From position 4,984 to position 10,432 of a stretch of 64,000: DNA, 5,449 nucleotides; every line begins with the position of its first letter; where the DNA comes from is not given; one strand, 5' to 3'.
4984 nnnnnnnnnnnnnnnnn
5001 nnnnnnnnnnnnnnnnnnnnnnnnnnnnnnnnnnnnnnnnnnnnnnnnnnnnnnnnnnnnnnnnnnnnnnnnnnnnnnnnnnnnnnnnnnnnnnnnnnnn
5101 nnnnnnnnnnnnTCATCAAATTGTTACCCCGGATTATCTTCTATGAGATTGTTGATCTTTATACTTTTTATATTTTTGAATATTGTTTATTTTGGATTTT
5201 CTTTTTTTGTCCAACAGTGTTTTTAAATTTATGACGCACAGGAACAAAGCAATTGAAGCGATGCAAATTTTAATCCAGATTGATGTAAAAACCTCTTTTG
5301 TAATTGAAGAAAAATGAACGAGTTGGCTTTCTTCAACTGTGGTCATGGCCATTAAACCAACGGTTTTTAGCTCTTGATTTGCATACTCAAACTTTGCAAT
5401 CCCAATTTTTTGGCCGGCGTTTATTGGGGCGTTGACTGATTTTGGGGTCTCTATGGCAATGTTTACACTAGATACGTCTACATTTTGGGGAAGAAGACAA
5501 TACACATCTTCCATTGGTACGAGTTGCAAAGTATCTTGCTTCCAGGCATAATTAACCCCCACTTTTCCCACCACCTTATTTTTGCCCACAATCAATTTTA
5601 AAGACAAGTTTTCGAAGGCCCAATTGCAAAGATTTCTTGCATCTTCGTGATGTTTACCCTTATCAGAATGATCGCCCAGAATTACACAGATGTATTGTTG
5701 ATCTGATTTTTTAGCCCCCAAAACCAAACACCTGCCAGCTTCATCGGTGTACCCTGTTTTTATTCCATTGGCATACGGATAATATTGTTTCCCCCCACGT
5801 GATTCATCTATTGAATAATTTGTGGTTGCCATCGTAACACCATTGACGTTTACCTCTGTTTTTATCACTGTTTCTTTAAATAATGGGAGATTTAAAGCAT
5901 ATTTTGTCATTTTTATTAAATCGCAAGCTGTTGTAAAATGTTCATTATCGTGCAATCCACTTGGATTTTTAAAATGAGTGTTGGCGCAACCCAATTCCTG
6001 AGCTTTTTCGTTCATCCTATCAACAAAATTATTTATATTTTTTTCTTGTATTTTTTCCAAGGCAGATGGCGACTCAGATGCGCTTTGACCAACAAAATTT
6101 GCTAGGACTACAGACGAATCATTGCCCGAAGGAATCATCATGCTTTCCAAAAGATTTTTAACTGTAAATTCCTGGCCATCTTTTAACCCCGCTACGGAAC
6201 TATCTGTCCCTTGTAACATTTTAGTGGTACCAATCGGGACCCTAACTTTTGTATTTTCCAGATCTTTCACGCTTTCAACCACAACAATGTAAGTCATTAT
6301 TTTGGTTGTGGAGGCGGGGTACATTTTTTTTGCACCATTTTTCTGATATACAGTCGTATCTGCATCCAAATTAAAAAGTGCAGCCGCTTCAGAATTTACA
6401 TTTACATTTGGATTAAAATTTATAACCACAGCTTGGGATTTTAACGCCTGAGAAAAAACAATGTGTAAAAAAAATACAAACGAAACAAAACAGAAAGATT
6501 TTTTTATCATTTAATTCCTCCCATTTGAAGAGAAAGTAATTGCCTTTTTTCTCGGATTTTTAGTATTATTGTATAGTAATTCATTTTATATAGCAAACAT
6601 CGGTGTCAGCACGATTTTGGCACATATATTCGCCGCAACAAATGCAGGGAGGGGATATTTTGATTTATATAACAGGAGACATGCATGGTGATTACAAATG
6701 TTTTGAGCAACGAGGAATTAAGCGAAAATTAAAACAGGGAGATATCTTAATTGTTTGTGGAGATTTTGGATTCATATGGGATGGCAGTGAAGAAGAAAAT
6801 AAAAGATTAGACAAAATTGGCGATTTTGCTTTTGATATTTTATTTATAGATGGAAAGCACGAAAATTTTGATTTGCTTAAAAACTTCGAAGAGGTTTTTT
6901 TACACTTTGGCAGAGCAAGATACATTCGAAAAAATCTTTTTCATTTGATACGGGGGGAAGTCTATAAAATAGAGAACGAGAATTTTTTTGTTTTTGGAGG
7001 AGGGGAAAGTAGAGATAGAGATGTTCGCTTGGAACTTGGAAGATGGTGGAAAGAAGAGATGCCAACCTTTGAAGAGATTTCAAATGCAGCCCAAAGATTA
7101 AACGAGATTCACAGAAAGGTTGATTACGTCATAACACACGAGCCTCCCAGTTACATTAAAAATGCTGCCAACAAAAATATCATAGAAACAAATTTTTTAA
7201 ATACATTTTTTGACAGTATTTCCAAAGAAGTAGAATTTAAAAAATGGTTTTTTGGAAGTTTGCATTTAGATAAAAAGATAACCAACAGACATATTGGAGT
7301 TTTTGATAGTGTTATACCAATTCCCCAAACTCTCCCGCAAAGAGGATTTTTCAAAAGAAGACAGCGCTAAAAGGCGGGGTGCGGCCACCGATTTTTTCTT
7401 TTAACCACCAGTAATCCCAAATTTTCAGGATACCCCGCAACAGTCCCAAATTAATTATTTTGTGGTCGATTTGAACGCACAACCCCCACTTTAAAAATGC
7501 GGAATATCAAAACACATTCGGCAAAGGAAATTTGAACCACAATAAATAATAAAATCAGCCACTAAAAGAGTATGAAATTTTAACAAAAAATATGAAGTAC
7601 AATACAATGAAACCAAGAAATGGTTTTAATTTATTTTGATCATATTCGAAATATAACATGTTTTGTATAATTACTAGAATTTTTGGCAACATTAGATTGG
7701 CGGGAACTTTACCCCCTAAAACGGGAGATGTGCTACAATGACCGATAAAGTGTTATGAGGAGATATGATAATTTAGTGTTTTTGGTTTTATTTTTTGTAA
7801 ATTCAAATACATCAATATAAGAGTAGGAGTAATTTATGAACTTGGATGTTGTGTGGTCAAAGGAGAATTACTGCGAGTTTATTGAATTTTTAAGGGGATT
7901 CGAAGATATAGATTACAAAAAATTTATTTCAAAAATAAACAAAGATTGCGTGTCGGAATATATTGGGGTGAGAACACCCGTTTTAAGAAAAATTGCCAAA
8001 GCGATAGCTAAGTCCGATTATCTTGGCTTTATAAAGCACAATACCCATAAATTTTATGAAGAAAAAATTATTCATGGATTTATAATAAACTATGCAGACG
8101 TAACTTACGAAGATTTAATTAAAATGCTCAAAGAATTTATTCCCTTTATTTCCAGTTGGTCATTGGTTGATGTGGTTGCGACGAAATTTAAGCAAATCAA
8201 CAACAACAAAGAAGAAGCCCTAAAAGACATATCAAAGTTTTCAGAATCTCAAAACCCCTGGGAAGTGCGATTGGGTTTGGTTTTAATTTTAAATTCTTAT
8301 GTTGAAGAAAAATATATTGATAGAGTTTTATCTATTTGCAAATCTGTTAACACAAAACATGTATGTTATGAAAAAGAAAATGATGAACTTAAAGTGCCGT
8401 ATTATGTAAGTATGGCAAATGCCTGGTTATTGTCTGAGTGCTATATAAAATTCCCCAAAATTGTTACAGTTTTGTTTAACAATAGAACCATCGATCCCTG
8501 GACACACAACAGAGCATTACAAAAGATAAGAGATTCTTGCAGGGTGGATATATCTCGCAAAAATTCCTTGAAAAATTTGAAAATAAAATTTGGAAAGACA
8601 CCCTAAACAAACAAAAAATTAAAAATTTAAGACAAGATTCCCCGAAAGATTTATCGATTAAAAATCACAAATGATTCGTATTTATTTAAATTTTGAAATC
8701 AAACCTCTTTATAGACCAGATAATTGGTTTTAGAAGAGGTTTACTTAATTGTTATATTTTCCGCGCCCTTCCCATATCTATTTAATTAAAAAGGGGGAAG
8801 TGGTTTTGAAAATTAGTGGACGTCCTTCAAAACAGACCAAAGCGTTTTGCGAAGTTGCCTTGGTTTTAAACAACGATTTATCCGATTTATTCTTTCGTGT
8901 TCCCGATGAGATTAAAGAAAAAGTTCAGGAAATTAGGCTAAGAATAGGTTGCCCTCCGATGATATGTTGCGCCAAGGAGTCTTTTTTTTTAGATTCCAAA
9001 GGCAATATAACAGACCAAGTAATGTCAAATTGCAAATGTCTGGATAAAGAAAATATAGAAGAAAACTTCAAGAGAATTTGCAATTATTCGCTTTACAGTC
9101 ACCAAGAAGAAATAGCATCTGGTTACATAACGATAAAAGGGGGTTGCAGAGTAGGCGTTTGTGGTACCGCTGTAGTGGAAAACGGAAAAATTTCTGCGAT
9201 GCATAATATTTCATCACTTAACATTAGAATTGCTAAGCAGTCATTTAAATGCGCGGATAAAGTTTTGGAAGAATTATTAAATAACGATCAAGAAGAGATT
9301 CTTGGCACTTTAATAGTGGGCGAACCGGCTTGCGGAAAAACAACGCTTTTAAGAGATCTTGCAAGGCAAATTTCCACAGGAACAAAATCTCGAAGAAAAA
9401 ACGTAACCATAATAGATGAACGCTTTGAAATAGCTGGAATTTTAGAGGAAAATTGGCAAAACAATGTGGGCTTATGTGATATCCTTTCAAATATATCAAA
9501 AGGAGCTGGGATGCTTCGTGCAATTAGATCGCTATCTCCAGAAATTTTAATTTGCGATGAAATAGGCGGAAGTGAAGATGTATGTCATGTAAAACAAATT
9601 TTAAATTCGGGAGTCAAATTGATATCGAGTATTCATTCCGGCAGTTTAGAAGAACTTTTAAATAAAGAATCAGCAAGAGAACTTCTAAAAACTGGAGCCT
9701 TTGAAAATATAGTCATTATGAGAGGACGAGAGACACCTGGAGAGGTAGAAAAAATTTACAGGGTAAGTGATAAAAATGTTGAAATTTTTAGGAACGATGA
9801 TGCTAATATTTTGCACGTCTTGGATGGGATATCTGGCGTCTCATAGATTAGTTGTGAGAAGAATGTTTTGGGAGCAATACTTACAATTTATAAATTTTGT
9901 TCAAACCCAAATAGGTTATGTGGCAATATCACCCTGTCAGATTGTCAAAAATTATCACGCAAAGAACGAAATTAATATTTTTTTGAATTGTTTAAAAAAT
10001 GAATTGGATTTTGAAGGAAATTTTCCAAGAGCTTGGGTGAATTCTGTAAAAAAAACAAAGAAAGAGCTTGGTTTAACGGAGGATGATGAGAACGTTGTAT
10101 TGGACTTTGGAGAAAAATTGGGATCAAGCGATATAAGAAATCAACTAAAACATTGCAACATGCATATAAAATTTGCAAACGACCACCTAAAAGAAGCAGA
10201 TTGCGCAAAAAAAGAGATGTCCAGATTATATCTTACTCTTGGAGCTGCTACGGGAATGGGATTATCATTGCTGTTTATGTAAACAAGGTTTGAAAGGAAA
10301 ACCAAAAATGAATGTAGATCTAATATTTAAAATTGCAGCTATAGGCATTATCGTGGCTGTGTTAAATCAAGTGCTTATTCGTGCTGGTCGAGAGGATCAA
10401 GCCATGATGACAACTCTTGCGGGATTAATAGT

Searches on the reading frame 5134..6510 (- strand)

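Call 60: search_protein_families(library=pfam, proteins=[window:5134-6510:-], max_evalue=0.00001)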
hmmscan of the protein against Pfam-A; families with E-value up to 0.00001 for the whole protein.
window:5134-6510:- (458 aa): 3 families
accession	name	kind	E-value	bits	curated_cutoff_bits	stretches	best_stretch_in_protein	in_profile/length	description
PF00768.25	Peptidase_S11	-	8.4e-43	147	27.6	1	37-281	9-238/239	D-alanyl-D-alanine carboxypeptidase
PF07943.18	PBP5_C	-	1.3e-11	45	21.2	1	305-394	4-91/91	Penicillin-binding protein 5, C-terminal domain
PF13354.11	Beta-lactamase2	-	1.1e-08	35.1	22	1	52-201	10-142/214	Beta-lactamase enzyme family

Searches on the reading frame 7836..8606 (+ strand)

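Call 60: search_protein_families(library=pfam, proteins=[window:7836-8606:+], max_evalue=0.00001)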
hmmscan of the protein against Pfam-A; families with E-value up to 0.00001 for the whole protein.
window:7836-8606:+ (256 aa): 1 family
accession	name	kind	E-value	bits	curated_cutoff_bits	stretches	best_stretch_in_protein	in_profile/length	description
PF08713.17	DNA_alkylation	-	4.7e-13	49.8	21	1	40-170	25-162/213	DNA alkylation repair enzyme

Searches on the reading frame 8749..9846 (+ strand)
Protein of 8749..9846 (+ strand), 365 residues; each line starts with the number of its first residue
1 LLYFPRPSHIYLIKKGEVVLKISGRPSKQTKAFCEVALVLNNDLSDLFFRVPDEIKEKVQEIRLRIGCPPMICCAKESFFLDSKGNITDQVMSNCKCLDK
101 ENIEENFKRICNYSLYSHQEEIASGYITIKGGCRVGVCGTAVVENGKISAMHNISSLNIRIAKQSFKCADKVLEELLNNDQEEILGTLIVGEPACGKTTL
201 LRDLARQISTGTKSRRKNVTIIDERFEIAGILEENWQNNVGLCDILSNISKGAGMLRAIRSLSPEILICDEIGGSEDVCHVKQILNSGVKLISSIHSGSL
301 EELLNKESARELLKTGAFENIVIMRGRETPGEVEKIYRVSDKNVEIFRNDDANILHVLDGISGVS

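Call 60: search_protein_families(library=pfam, proteins=[window:8749-9846:+], max_evalue=0.00001)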
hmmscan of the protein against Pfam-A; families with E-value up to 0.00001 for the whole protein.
window:8749-9846:+ (365 aa): 1 family
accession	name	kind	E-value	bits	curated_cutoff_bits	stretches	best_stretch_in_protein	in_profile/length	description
PF19568.5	Spore_III_AA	-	9.2e-74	248.7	27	1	56-338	26-300/306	Sporulation stage III, protein AA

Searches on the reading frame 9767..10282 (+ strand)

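Call 83: search_protein_families(library=pfam, proteins=[window:9767-10282:+], max_evalue=0.001)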
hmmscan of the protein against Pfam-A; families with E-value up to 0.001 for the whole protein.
window:9767-10282:+ (171 aa): 1 family
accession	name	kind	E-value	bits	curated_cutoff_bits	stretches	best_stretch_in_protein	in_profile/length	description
PF09548.15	Spore_III_AB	-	2.9e-28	99.4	32.5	1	6-171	1-170/170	Stage III sporulation protein AB (spore_III_AB)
